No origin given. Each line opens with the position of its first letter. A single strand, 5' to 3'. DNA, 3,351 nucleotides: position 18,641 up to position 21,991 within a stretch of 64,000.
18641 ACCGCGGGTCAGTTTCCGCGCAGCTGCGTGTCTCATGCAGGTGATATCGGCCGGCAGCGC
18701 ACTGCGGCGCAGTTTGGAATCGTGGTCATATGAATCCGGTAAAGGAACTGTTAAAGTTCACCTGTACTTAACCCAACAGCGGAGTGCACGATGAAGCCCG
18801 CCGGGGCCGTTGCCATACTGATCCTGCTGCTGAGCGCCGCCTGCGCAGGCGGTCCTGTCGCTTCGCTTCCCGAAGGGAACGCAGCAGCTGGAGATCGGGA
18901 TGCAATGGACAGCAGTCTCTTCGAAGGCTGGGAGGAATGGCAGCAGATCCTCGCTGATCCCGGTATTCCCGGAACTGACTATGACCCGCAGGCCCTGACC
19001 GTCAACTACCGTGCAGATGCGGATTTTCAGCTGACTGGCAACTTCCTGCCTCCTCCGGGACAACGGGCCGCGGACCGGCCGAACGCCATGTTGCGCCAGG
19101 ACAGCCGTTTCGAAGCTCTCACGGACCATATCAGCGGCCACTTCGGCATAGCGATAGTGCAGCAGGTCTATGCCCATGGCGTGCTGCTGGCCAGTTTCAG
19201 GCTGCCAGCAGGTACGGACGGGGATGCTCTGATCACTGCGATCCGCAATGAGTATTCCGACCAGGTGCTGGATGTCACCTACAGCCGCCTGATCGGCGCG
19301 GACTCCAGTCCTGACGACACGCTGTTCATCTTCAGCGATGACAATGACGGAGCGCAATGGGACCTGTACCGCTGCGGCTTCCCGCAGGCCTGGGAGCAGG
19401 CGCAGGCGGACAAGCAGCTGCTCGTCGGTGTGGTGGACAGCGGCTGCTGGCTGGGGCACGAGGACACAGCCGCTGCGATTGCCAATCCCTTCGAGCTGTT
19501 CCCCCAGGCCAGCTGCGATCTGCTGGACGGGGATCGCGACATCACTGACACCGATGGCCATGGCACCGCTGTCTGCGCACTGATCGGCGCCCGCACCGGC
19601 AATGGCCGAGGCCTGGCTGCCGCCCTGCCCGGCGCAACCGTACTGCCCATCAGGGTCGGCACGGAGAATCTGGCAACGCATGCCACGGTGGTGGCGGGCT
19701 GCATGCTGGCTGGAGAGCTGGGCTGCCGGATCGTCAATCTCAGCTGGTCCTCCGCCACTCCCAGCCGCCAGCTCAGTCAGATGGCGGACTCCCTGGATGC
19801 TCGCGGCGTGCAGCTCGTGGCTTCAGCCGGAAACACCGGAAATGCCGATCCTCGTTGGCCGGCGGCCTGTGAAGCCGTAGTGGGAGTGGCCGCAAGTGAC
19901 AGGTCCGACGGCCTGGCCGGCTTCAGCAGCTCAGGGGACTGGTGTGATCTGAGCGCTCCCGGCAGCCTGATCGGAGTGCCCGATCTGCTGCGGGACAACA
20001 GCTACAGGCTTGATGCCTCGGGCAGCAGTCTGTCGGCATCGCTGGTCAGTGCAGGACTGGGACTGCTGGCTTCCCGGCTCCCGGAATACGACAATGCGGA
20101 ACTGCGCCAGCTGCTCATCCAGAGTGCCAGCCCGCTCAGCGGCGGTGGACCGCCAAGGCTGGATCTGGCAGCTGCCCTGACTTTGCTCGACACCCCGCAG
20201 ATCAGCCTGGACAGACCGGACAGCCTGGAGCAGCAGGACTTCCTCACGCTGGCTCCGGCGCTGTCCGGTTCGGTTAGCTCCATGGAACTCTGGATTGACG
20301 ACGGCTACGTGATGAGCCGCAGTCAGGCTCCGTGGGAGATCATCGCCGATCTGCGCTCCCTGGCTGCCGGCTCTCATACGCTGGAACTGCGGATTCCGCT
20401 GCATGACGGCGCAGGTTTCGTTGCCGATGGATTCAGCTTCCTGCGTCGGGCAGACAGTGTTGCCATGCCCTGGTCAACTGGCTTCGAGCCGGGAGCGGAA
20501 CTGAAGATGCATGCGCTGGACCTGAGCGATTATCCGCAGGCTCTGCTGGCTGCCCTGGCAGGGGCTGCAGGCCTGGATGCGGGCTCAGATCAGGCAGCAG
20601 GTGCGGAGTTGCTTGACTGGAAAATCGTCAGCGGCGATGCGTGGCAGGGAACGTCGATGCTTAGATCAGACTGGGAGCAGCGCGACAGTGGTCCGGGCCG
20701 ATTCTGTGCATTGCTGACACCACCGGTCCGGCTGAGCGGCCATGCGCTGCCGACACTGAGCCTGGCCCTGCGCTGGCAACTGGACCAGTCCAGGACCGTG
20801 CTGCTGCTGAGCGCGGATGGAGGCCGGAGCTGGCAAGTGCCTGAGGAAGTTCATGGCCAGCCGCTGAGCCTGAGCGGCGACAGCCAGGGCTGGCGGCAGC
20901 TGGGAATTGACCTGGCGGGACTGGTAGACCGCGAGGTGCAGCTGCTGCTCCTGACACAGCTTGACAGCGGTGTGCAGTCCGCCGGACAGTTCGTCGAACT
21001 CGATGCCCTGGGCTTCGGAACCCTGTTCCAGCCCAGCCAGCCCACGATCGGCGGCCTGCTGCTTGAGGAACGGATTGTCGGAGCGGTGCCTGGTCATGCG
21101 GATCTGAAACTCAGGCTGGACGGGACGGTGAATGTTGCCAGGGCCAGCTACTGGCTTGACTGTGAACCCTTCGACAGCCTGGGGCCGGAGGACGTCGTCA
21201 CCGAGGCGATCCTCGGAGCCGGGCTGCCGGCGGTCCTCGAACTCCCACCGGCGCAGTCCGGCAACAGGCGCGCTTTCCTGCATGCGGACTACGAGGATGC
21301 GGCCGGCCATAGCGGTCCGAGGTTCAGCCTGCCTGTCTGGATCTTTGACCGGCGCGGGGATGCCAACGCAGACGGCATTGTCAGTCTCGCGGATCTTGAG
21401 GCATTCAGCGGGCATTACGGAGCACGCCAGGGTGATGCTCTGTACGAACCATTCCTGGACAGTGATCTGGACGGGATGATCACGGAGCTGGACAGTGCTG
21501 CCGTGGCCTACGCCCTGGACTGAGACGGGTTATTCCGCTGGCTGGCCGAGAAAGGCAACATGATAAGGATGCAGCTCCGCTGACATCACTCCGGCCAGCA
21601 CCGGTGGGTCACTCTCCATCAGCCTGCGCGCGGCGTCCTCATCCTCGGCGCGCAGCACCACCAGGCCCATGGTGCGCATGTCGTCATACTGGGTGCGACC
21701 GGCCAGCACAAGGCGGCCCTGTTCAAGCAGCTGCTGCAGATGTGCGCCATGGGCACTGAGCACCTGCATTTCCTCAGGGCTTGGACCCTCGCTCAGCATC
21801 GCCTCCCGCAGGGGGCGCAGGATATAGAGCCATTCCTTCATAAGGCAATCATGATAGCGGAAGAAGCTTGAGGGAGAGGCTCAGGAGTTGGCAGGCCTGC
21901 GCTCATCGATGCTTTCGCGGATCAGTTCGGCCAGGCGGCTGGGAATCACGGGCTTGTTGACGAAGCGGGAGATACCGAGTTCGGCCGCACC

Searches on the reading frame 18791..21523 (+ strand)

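Call 65: search_protein_families(library=pfam, proteins=[window:18791-21523:+], max_evalue=0.00001)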
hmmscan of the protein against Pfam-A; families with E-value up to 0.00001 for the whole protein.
window:18791-21523:+ (910 aa): 1 family
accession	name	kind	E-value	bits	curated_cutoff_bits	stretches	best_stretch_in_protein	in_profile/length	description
PF00082.27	Peptidase_S8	-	4.3e-34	118.6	21.8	1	208-453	2-280/288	Subtilase family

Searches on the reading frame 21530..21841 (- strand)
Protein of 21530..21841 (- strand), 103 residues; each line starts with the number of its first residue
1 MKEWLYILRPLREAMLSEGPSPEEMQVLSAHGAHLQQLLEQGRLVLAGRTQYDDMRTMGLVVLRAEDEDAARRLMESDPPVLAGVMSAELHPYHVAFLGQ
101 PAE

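Call 65: search_protein_families(library=pfam, proteins=[window:21530-21841:-], max_evalue=0.00001)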
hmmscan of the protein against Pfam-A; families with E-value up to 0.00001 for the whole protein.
window:21530-21841:- (103 aa): 1 family
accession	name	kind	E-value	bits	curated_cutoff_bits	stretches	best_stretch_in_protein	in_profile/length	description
PF03795.20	YCII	-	7.1e-11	42.9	24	1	22-86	15-86/95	YCII-related domain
